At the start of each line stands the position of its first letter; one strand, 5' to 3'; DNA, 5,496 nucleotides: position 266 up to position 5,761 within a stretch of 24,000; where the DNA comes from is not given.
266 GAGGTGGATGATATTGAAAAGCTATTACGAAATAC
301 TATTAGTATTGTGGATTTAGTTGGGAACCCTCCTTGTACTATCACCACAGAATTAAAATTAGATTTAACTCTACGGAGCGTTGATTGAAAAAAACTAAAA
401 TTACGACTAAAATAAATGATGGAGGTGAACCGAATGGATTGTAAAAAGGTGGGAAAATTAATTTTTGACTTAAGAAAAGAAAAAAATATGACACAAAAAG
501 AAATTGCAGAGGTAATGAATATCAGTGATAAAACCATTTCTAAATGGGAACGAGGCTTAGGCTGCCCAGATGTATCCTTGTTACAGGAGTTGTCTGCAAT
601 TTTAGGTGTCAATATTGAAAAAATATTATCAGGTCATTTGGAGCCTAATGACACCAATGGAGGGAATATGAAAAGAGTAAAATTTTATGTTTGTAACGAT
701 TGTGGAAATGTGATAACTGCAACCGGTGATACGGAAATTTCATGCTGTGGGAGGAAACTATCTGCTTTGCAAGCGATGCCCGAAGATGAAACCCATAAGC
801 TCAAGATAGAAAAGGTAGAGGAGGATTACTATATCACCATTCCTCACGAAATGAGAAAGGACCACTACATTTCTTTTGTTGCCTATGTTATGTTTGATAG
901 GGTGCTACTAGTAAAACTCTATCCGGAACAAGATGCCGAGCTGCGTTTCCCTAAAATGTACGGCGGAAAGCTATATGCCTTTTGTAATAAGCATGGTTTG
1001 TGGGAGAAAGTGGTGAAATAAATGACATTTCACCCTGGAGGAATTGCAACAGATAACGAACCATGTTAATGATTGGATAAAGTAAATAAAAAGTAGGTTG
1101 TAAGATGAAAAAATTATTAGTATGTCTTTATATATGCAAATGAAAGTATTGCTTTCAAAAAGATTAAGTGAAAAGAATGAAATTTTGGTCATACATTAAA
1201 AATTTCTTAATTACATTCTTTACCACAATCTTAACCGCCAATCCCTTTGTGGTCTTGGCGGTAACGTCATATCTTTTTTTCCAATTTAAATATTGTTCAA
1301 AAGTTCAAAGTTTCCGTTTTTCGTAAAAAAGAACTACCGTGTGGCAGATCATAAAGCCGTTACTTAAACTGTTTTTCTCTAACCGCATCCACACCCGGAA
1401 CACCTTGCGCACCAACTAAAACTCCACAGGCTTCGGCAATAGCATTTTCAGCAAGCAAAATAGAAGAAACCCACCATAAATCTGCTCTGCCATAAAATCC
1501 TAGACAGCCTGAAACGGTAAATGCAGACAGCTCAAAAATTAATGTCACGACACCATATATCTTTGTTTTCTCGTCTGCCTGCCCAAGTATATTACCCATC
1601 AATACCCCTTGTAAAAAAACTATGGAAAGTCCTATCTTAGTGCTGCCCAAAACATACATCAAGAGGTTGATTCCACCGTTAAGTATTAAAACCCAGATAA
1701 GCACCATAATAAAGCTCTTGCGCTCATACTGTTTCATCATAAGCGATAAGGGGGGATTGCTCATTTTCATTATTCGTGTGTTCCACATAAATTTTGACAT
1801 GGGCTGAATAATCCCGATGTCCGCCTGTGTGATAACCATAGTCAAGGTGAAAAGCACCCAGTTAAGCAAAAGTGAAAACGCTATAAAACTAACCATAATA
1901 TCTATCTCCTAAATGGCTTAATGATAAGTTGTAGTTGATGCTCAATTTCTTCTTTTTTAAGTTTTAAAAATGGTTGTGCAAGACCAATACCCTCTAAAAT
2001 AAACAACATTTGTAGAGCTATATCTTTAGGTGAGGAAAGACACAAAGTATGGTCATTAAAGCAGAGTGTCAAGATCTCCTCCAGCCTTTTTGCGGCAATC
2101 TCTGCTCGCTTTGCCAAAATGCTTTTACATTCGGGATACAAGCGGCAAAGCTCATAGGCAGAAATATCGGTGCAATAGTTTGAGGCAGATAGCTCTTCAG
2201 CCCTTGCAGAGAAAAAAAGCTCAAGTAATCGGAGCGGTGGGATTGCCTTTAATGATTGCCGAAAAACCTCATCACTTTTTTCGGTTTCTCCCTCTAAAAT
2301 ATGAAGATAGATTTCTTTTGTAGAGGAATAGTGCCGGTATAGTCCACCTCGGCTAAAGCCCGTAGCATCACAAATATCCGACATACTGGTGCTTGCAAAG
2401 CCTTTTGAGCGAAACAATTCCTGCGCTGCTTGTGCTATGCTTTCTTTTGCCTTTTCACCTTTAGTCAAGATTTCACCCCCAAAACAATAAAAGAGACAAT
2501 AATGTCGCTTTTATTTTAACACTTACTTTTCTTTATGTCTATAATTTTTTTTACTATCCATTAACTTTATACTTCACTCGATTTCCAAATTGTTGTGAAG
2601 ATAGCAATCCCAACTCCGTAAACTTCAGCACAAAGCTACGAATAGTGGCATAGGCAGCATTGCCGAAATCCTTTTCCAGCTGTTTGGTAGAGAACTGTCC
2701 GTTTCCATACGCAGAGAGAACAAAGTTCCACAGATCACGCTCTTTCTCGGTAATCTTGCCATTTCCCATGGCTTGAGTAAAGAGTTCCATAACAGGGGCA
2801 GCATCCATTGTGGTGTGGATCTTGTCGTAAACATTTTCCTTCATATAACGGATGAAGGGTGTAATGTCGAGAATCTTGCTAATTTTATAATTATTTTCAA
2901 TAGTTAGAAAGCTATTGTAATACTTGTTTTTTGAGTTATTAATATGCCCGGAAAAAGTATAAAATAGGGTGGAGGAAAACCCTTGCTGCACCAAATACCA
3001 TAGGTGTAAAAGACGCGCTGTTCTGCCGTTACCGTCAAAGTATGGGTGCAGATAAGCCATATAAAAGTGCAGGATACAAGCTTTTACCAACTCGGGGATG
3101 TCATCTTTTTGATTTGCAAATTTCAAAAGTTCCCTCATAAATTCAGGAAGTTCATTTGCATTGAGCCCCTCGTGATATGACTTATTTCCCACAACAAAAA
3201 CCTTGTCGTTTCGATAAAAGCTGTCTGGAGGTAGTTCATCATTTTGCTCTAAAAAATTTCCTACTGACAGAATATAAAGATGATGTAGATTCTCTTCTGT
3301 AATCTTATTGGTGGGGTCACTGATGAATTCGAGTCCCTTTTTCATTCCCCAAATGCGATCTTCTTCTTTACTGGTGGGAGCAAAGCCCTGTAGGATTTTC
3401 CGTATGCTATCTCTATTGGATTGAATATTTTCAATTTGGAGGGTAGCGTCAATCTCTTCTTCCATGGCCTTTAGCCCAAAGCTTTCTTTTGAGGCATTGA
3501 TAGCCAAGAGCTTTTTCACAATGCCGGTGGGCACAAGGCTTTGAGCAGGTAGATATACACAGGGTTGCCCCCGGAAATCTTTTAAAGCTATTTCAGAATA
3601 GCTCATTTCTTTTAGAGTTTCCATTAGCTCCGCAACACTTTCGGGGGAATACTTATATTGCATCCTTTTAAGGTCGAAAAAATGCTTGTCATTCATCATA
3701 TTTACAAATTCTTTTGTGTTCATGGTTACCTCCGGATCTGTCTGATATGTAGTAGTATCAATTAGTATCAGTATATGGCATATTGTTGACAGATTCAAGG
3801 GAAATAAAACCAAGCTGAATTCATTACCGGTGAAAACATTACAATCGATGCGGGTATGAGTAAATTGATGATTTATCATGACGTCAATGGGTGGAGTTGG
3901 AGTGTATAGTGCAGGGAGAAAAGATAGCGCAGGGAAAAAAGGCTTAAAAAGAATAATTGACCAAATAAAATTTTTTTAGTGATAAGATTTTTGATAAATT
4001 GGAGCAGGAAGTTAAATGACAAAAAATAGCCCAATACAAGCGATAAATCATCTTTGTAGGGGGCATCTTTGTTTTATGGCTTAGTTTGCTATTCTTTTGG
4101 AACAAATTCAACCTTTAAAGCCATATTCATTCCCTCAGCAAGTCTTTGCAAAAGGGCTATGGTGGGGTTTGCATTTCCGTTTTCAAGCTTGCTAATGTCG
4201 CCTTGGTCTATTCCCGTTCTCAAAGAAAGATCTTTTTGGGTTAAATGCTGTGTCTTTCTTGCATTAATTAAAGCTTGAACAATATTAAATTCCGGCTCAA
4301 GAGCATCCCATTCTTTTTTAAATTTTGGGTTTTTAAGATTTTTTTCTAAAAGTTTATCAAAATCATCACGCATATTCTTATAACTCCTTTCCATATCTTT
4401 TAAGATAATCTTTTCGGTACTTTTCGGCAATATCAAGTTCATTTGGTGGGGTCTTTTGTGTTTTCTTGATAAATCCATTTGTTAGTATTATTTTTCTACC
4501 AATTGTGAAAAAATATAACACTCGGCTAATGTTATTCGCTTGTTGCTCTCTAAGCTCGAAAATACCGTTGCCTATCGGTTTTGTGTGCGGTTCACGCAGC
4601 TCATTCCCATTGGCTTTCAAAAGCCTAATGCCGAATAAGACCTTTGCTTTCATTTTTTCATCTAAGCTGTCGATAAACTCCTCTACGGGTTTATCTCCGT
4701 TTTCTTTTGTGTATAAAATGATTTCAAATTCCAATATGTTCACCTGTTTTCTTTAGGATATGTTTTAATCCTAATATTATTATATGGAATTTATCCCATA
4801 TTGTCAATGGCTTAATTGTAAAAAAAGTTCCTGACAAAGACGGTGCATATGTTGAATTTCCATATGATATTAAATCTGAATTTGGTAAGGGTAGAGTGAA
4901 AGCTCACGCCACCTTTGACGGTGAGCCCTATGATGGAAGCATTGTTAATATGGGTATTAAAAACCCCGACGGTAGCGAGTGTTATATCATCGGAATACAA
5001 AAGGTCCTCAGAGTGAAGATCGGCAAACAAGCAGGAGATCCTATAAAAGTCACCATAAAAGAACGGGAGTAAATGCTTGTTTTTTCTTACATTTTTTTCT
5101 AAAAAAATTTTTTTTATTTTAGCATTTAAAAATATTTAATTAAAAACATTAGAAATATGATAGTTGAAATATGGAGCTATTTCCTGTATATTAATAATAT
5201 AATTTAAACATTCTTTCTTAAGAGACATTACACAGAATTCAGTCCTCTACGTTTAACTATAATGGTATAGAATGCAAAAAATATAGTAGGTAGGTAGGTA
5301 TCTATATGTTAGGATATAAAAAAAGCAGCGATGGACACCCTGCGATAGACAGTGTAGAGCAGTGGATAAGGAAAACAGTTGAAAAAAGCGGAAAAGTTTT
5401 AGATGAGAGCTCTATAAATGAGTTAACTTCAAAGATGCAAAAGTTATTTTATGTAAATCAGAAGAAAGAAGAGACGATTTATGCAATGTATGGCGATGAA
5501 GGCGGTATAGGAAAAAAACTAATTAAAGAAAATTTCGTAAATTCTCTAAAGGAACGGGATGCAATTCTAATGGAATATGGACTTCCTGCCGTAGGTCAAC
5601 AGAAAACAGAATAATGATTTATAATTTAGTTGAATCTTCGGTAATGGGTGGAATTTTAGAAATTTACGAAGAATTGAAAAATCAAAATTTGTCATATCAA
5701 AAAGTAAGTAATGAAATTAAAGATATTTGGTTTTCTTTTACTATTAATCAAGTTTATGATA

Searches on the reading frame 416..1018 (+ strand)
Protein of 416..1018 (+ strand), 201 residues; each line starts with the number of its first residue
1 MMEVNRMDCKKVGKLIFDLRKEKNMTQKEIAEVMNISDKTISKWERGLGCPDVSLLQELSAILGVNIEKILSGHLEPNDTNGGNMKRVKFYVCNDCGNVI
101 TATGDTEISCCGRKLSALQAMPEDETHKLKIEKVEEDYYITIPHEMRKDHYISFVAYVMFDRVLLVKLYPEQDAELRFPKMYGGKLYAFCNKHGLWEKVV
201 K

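Call 51: search_protein_families(library=pfam, proteins=[window:416-1018:+], max_evalue=0.01)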
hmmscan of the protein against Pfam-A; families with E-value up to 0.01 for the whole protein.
window:416-1018:+ (201 aa): 11 families
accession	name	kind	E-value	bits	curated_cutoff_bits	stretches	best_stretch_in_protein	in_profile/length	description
PF01381.28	HTH_3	-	1.2e-15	57.8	23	1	18-69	3-54/55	Helix-turn-helix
PF12844.13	HTH_19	-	8.8e-07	29.2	30.2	1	13-73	1-61/64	Helix-turn-helix domain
PF04545.22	Sigma70_r4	-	2.8e-06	27.2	24.1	1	15-45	11-41/50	Sigma-70, region 4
PF01880.24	Desulfoferrodox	-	2.3e-05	25.3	22.2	1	141-198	33-97/98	Desulfoferrodoxin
PF13560.12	HTH_31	-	2.3e-05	25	27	1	18-65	8-56/64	Helix-turn-helix domain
PF08281.18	Sigma70_r4_2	-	3.3e-05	23.9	25.7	1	16-43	18-45/54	Sigma-70, region 4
PF13443.12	HTH_26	-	0.00049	20.7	22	1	19-71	5-58/63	Cro/C1-type HTH DNA-binding domain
PF13518.12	HTH_28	-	0.0011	19.4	25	1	23-47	11-35/52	Helix-turn-helix domain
PF13384.12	HTH_23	-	0.0014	18.8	24.6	1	16-44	10-37/50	Homeodomain-like domain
PF15731.11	MqsA_antitoxin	-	0.0021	18.6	30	0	13-59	71-117/131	Antitoxin component of bacterial toxin-antitoxin system, MqsA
PF06397.17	Desulfoferrod_N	-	0.0086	16.1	23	0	87-113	3-31/36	Desulfoferrodoxin, N-terminal domain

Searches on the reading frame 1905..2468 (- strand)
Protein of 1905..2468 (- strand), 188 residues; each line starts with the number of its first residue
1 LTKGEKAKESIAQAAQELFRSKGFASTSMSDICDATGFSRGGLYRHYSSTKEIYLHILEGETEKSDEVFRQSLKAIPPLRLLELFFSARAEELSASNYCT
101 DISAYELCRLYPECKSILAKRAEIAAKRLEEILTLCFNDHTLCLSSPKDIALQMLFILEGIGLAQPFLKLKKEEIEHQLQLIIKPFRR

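Call 51: search_protein_families(library=pfam, proteins=[window:1905-2468:-], max_evalue=0.01)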
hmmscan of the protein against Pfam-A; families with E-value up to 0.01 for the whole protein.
window:1905-2468:- (188 aa): 1 family
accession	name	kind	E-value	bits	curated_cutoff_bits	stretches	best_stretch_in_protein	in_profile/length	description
PF00440.29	TetR_N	-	2.1e-12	47.1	24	1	12-56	2-46/47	Bacterial regulatory proteins, tetR family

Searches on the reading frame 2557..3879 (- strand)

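Call 51: search_protein_families(library=pfam, proteins=[window:2557-3879:-], max_evalue=0.01)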
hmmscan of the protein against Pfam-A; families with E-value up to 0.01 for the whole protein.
window:2557-3879:- (441 aa): 1 family
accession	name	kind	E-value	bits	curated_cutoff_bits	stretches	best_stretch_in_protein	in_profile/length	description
PF02661.23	Fic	-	7.7e-14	52.8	24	1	222-296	23-93/93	Fic/DOC family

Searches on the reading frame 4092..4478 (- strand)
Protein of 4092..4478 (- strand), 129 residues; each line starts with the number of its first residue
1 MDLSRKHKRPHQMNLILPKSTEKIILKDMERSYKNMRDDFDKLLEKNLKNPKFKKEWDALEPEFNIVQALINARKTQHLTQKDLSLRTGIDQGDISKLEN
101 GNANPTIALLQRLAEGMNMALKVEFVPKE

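Call 51: search_protein_families(library=pfam, proteins=[window:4092-4478:-], max_evalue=0.01)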
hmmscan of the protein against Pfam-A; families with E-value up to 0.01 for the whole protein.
window:4092-4478:- (129 aa): 6 families
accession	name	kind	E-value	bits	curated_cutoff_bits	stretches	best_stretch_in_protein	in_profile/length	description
PF01381.28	HTH_3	-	9.2e-11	42.1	23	1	72-118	3-49/55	Helix-turn-helix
PF12844.13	HTH_19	-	6.6e-08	32.8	30.2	1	70-115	4-49/64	Helix-turn-helix domain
PF13744.12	HTH_37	-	3.6e-05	23.9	27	1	64-104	17-57/80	Helix-turn-helix domain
PF13560.12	HTH_31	-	0.00023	21.8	27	1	74-116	10-53/64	Helix-turn-helix domain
PF13443.12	HTH_26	-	0.0013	19.4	22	1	75-116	7-49/63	Cro/C1-type HTH DNA-binding domain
PF13413.12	HTH_25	-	0.0094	16.2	24.6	0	70-102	2-34/62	Helix-turn-helix domain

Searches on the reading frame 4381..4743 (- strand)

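Call 51: search_protein_families(library=pfam, proteins=[window:4381-4743:-], max_evalue=0.01)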
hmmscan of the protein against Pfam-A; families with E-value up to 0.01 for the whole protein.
window:4381-4743:- (121 aa): 1 family
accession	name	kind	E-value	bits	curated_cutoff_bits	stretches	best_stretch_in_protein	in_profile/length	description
PF05973.20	Gp49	-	4.1e-28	97.7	23.9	1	22-109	1-88/90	Phage derived protein Gp49-like (DUF891)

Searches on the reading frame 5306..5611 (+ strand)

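Call 7: search_protein_families(library=pfam, proteins=[window:5306-5611:+], max_evalue=0.01)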
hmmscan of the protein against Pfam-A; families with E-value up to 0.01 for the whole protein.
window:5306-5611:+ (102 aa): 0 families

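Call 8: search_protein_families(library=padloc, proteins=[window:5306-5611:+], max_evalue=0.01)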
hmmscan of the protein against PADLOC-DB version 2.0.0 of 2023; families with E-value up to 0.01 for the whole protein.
window:5306-5611:+ (102 aa): 0 families

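Call 10: search_protein_families(library=ncbifam, proteins=[window:5306-5611:+], max_evalue=0.01)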
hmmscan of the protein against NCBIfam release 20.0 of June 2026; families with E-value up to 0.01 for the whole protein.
window:5306-5611:+ (102 aa): 1 family
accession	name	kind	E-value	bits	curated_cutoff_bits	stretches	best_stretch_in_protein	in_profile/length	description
TIGR01128.2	holA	equivalog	0.0013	18.1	80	1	16-82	130-196/316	DNA polymerase III subunit delta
